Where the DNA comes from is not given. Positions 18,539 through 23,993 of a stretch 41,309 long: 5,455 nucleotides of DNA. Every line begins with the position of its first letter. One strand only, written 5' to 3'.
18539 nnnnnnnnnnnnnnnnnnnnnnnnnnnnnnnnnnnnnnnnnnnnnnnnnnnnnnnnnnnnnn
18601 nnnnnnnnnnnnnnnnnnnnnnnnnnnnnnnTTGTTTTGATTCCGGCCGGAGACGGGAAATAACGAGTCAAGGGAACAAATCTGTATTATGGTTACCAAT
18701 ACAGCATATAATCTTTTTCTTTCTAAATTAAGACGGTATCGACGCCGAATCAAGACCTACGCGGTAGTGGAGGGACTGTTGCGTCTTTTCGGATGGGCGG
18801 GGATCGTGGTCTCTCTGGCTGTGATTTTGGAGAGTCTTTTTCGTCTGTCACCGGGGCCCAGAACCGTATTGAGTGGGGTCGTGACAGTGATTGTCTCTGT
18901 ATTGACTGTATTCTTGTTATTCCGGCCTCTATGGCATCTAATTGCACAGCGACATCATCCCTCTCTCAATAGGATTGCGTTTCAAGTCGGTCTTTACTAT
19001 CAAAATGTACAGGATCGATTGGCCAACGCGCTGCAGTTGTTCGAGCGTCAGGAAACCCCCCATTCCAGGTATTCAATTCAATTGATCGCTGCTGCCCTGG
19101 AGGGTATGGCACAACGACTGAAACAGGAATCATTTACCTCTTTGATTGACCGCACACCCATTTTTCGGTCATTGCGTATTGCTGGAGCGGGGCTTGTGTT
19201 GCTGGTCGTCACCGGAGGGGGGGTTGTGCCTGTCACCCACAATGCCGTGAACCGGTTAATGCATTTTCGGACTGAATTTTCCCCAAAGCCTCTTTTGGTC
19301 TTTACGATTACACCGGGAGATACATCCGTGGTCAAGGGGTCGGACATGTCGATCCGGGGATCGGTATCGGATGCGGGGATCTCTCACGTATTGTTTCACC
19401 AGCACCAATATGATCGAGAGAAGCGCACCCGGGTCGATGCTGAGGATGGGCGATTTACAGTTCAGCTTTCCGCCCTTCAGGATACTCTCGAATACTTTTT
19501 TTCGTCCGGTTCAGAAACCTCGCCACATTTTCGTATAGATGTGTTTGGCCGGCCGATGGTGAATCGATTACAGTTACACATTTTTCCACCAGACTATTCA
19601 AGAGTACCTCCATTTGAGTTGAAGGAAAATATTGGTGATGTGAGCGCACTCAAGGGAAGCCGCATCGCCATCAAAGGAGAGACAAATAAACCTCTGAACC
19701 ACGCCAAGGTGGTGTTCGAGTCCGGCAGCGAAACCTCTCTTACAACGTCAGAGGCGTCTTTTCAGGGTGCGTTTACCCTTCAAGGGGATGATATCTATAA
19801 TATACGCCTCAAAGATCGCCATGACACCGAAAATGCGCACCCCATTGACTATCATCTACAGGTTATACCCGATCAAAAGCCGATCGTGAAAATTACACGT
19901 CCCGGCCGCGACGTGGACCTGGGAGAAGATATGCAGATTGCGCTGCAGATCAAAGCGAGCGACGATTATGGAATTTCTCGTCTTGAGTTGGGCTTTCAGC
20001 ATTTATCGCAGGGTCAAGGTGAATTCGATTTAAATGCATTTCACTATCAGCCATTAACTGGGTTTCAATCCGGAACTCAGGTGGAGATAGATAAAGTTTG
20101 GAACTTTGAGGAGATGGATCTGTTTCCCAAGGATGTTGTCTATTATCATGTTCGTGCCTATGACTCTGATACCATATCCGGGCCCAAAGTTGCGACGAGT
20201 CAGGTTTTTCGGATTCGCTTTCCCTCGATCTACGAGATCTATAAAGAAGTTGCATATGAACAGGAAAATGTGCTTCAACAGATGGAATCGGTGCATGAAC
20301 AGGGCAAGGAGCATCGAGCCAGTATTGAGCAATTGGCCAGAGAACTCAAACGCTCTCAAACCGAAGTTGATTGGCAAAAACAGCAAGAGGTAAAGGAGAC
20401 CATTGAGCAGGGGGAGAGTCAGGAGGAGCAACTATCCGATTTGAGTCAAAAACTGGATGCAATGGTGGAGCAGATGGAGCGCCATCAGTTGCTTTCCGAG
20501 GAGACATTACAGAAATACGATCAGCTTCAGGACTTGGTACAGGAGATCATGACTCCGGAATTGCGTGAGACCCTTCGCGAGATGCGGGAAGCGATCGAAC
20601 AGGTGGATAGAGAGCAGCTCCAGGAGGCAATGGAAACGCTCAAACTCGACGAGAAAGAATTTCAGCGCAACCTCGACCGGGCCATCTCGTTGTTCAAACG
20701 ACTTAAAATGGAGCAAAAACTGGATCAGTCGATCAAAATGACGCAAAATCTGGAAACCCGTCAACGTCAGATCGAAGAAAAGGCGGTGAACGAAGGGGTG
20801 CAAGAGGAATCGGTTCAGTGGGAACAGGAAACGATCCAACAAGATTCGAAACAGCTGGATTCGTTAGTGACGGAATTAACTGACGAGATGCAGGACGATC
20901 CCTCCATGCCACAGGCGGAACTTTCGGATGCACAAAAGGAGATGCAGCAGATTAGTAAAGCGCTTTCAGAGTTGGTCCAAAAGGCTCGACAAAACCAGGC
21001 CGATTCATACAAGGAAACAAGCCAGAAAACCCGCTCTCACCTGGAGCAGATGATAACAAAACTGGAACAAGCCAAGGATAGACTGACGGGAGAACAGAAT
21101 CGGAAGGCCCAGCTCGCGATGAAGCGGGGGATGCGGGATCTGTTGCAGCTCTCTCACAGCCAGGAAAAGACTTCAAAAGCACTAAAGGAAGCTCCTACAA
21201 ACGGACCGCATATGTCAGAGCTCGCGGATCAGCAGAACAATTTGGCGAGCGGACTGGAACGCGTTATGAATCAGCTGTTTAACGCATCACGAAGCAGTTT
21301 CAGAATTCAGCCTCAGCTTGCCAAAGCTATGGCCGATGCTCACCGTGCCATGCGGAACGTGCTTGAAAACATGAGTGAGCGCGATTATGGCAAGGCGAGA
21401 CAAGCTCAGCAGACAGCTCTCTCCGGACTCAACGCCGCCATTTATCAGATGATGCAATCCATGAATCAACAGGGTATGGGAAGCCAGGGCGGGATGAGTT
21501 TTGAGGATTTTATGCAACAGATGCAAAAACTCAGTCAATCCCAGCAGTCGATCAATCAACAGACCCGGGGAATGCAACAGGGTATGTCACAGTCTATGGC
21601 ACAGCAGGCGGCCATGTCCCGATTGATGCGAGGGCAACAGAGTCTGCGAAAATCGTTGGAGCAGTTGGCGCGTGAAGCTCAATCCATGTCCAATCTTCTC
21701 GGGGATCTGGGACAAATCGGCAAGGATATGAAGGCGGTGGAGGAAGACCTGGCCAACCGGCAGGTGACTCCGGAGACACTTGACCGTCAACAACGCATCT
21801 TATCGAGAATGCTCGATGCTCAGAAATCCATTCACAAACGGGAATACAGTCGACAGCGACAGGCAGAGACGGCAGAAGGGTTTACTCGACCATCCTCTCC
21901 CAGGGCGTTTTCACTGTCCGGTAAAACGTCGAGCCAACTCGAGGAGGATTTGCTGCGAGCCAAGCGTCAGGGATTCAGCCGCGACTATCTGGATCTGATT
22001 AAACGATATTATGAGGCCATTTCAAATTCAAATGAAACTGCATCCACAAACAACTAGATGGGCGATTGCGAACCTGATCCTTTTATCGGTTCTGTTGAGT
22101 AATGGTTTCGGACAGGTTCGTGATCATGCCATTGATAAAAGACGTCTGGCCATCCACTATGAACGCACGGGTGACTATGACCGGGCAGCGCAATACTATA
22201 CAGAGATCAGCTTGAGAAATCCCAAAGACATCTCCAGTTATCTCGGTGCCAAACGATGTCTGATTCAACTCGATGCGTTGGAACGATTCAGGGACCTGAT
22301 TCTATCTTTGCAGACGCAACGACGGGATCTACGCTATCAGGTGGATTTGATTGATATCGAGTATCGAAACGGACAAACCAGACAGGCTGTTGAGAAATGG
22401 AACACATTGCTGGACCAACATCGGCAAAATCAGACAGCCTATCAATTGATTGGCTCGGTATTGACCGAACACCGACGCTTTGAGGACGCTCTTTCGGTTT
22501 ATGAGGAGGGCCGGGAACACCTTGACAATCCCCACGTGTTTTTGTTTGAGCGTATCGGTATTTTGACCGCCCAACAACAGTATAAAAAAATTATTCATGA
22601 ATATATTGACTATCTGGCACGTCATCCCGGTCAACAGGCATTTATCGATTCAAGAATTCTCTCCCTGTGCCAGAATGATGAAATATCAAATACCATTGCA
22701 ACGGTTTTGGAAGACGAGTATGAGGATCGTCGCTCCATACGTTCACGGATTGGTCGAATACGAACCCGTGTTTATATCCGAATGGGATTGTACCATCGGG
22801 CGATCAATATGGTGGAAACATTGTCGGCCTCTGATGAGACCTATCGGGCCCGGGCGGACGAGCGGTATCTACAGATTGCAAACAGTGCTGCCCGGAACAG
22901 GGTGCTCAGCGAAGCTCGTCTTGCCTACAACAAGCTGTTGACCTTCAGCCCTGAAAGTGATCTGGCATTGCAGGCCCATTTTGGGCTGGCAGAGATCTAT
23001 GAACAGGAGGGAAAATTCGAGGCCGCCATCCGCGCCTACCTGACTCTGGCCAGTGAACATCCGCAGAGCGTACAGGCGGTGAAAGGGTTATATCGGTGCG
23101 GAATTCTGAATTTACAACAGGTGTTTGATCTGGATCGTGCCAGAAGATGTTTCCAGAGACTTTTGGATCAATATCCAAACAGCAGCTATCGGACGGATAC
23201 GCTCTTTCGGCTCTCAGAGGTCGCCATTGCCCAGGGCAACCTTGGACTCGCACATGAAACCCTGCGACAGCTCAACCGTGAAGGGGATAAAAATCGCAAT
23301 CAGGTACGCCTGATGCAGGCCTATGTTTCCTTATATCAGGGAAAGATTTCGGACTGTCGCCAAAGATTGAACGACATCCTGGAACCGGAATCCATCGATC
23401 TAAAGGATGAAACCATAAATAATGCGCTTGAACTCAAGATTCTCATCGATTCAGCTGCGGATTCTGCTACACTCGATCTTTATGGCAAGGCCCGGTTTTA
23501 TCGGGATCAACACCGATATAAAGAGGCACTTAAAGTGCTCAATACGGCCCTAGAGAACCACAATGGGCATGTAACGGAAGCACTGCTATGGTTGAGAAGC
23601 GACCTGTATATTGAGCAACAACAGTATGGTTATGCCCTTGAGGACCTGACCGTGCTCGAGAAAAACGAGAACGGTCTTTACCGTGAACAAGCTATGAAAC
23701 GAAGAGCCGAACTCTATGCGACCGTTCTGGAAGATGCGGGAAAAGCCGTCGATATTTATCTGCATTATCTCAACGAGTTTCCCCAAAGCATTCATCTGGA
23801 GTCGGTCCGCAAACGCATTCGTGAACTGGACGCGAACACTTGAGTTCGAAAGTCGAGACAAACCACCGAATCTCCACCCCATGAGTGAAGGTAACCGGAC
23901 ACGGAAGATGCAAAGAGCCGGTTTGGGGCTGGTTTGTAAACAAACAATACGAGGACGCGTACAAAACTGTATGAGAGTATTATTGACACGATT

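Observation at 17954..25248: Central four-gene envelope module (DUF4159-like, giant 2-TM coiled-coil, TPR, GATase1-like lipoprotein) without its usual MoxR/DUF58/vWA partners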

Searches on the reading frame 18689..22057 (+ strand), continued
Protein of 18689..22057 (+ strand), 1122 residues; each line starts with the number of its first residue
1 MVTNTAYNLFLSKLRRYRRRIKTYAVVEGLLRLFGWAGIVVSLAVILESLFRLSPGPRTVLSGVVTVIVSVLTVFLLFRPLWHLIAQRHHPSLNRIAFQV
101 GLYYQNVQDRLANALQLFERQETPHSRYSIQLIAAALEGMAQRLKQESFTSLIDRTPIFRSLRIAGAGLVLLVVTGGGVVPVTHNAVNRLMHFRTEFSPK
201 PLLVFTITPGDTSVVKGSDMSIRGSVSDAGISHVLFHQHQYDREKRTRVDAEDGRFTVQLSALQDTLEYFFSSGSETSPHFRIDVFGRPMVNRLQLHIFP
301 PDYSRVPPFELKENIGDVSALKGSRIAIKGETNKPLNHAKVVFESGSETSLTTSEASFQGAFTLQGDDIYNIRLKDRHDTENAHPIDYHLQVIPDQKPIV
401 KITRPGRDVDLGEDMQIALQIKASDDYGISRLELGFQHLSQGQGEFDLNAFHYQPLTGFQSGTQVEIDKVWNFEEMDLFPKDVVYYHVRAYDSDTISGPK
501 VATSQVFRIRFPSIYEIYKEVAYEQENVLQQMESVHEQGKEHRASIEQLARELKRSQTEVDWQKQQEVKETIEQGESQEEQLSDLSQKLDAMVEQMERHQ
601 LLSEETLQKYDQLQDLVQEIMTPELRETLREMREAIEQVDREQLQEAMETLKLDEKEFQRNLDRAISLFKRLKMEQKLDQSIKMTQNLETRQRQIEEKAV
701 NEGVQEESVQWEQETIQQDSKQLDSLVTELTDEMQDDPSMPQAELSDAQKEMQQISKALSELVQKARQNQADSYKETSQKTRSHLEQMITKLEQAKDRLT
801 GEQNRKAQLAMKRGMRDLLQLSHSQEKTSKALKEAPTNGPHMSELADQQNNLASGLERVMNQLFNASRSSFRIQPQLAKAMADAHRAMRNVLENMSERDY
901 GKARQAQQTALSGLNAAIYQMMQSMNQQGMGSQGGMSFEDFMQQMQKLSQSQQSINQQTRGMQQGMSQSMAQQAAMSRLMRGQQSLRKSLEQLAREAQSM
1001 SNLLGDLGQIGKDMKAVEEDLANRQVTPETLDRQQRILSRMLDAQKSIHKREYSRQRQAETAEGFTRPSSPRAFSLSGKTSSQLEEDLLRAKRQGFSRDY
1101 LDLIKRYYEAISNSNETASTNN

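Call 67: find_encoding_contigs(protein=P0466, flank=10000, max_places=1)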
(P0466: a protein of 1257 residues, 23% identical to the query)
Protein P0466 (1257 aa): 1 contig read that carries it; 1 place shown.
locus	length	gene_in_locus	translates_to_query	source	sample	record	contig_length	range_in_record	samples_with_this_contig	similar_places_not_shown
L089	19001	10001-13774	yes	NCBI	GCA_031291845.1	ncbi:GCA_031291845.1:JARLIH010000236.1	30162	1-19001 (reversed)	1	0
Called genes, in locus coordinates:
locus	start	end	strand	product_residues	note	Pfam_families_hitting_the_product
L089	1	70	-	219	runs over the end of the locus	-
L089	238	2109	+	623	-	PF01061:ABC2_membrane, PF12679:ABC2_membrane_2 (faint)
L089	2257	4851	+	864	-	PF07719:TPR_2 (faint), PF13428:TPR_14 (faint), PF13432:TPR_16 (faint), PF14559:TPR_19 (faint), PF13485:Peptidase_MA_2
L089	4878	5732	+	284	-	PF13709:DUF4159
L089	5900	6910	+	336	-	PF20030:bpMoxR, PF00004:AAA (weak), PF07726:AAA_3, PF07728:AAA_5, PF17863:AAA_lid_2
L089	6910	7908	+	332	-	PF01882:DUF58, PF13519:VWA_2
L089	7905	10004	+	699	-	PF07584:BatA, PF13519:VWA_2, PF14258:DUF4350 (weak)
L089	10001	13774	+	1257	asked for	-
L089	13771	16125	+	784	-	PF07090:GATase1_like (weak)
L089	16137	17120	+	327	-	-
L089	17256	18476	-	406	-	PF01042:Ribonuc_L-PSP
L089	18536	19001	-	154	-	PF00795:CN_hydrolase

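Call 68: find_encoding_contigs(protein=P0461, flank=10000, max_places=1)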
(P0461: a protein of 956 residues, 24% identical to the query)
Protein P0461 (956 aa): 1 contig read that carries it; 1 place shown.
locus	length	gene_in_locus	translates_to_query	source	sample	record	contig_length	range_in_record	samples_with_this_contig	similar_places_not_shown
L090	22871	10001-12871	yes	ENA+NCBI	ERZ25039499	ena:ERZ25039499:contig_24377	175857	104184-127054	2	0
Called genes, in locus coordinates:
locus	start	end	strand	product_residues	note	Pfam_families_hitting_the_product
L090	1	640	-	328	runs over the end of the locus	PF00069:Pkinase, PF07714:PK_Tyr_Ser-Thr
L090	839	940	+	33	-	-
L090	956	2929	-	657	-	PF07944:Beta-AFase-like_GH127_cat, PF20736:Glyco_hydro127M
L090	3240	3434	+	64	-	-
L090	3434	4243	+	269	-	PF07726:AAA_3, PF07728:AAA_5 (weak), PF17863:AAA_lid_2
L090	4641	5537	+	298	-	PF01882:DUF58, PF07584:BatA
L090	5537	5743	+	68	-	-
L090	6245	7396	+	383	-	-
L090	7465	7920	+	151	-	-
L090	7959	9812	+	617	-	-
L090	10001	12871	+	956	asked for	-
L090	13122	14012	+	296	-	PF13709:DUF4159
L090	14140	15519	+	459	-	PF13435:Cytochrome_C554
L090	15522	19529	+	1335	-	PF02985:HEAT (faint), PF13513:HEAT_EZ (faint), PF13646:HEAT_2 (weak)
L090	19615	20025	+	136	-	PF04402:SIMPL (weak)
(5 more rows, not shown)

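Call 76: search_solved_structures(query=window:18689-22057:+, max_evalue=1)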
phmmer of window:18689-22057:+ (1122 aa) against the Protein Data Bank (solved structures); distinct sequences matched with E-value up to 1: 3.
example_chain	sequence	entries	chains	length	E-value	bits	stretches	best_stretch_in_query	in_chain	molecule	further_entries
7rro_B0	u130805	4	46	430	0.21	12.8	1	493-607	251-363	Tektin-2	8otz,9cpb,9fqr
8v9j_K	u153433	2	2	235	0.43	11.8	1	630-691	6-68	50S Ribosomal Protein L01 | Large ribosomal subunit protein uL1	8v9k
9cpc_3J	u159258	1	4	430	0.97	10.7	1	493-607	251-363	Tektin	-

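Call 77: search_protein_families(library=padloc, proteins=[window:18689-22057:+], max_evalue=0.01)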
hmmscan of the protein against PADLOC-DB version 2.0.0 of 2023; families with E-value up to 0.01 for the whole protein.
window:18689-22057:+ (1122 aa): 1 family
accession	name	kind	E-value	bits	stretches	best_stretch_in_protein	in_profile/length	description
PDLC03865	LmuB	-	1.6e-06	24.6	1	726-1039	534-813/1007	-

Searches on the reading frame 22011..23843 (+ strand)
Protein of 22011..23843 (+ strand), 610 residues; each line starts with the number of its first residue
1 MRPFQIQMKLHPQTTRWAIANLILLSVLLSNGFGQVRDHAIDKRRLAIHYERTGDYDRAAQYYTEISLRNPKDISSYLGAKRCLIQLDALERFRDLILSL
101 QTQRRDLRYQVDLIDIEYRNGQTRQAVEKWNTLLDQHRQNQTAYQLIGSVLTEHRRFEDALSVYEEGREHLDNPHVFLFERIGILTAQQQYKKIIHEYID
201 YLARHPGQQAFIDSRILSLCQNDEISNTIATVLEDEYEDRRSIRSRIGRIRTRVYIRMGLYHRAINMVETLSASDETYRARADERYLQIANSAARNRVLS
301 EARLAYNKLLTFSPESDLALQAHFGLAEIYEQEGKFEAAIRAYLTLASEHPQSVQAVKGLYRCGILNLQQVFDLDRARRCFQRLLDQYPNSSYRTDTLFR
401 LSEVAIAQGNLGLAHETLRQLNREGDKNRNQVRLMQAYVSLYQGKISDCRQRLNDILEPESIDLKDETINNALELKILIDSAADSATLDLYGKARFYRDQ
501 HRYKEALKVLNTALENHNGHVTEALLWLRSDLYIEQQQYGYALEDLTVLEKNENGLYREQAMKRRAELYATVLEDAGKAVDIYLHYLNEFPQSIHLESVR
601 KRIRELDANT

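Call 3: search_protein_families(library=pfam, proteins=[window:22011-23843:+], max_evalue=0.1)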
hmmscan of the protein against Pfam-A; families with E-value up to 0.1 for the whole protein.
window:22011-23843:+ (610 aa): 27 families (the best 25 are shown)
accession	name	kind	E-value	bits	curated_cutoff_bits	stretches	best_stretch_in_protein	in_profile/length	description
PF14559.12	TPR_19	-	1e-23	83.9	25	3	54-110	5-62/68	Tetratricopeptide repeat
PF13428.12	TPR_14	-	1.2e-20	72.3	23.5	2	321-360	2-41/44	Tetratricopeptide repeat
PF07719.23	TPR_2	-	5.2e-20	70.3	27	3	322-351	3-32/34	Tetratricopeptide repeat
PF13432.12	TPR_16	-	4.8e-19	68.9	32.7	2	112-166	2-56/65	Tetratricopeptide repeat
PF13176.12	TPR_7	-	1e-13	50.6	27.9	2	45-65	4-24/36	Tetratricopeptide repeat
PF13174.12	TPR_6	-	2.7e-12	46.9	26.3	2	321-353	1-33/33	Tetratricopeptide repeat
PF13424.12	TPR_12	-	6.7e-12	45.9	30.1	2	490-543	5-65/77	Tetratricopeptide repeat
PF00515.34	TPR_1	-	2.6e-09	36.9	27.8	1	321-343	2-24/34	Tetratricopeptide repeat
PF12895.13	ANAPC3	-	3.3e-09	37.3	27.2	0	489-539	25-72/82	Anaphase-promoting complex, cyclosome, subunit 3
PF13181.12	TPR_8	-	5.8e-09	35.8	25.7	1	321-344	2-25/34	Tetratricopeptide repeat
PF25058.1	ARM_TT21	-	2.3e-07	31.3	27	1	433-583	10-152/155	Tetratricopeptide repeat protein 21 ARM repeat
PF10602.15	RPN7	-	8.2e-06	26.1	29.6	1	370-441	48-121/174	26S proteasome subunit RPN7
PF13525.12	YfiO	-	2.5e-05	24.6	25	1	288-404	10-136/203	Outer membrane lipoprotein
PF25062.1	ARM_TT21_N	-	2.9e-05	24.3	40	1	295-521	6-202/222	Tetratricopeptide repeat protein 21 N-terminal ARM repeat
PF25064.1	ARM_TT21_5th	-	5.1e-05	24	27.8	0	373-454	16-96/117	TT21 fifth ARM repeats domain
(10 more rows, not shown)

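Call 4: search_protein_families(library=ncbifam, proteins=[window:22011-23843:+], max_evalue=0.1)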
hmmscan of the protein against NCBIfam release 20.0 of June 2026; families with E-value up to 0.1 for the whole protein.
window:22011-23843:+ (610 aa): 15 families
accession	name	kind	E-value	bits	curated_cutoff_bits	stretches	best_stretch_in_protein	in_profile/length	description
TIGR02917.1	PEP_TPR_lipo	equivalog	2.2e-17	62.2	312.2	1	51-457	510-898/899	XrtA/PEP-CTERM system TPR-repeat protein PrsT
TIGR02795.1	tol_pal_ybgF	equivalog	9.6e-17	61.7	90.1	2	284-392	3-110/119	tol-pal system protein YbgF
TIGR03302.1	OM_YfiO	subfamily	3e-15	56.3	81.4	1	275-403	25-160/239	outer membrane protein assembly factor BamD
NF008757.0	PRK11788.1-5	equivalog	3.4e-10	39.6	363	2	257-440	81-261/388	lipopolysaccharide assembly protein LapB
NF040959.1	MamA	equivalog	2e-09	37.2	200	2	242-389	34-170/204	magnetosome protein MamA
NF052312.1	T9SS_PorW_SprE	equivalog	2e-09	36.7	250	1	249-435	145-330/716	type IX secretion system periplasmic lipoprotein PorW/SprE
NF008755.0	PRK11788.1-3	equivalog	1.1e-07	31.5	430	2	255-471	80-291/388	lipopolysaccharide assembly protein LapB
NF033920.0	C39_PA2778_fam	equivalog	6.5e-06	25.7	150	1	273-358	146-228/255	PA2778 family cysteine peptidase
NF008068.0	PRK10803.1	equivalog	7.9e-06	26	383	1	297-392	157-251/263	cell division protein CpoB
TIGR02552.1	LcrH_SycD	equivalog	4.2e-05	23.3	104.8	0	320-387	52-115/136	SycD/LcrH family type III secretion system chaperone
TIGR02521.1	type_IV_pilW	equivalog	0.00052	19.6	154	1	285-434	67-208/234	type IV pilus biogenesis/stability protein PilW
NF052230.1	T9SS_PorE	exception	0.0012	17.2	600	1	260-363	33-134/648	PorE family type IX secretion system protein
NF033758.1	gliding_GltE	equivalog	0.0027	16.8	225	0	321-447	87-207/411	adventurous gliding motility TPR repeat lipoprotein GltE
NF008119.0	PRK10866.1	equivalog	0.0055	16.4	363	0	377-401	143-167/243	outer membrane protein assembly factor BamD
NF047507.1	TPR_BatC_Lepto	exception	0.0069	15.9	175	0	300-359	75-135/214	TPR repeat-containing protein BatC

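Call 77: search_protein_families(library=padloc, proteins=[window:22011-23843:+], max_evalue=0.01)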
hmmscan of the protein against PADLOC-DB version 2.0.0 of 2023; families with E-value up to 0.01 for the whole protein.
window:22011-23843:+ (610 aa): 0 families
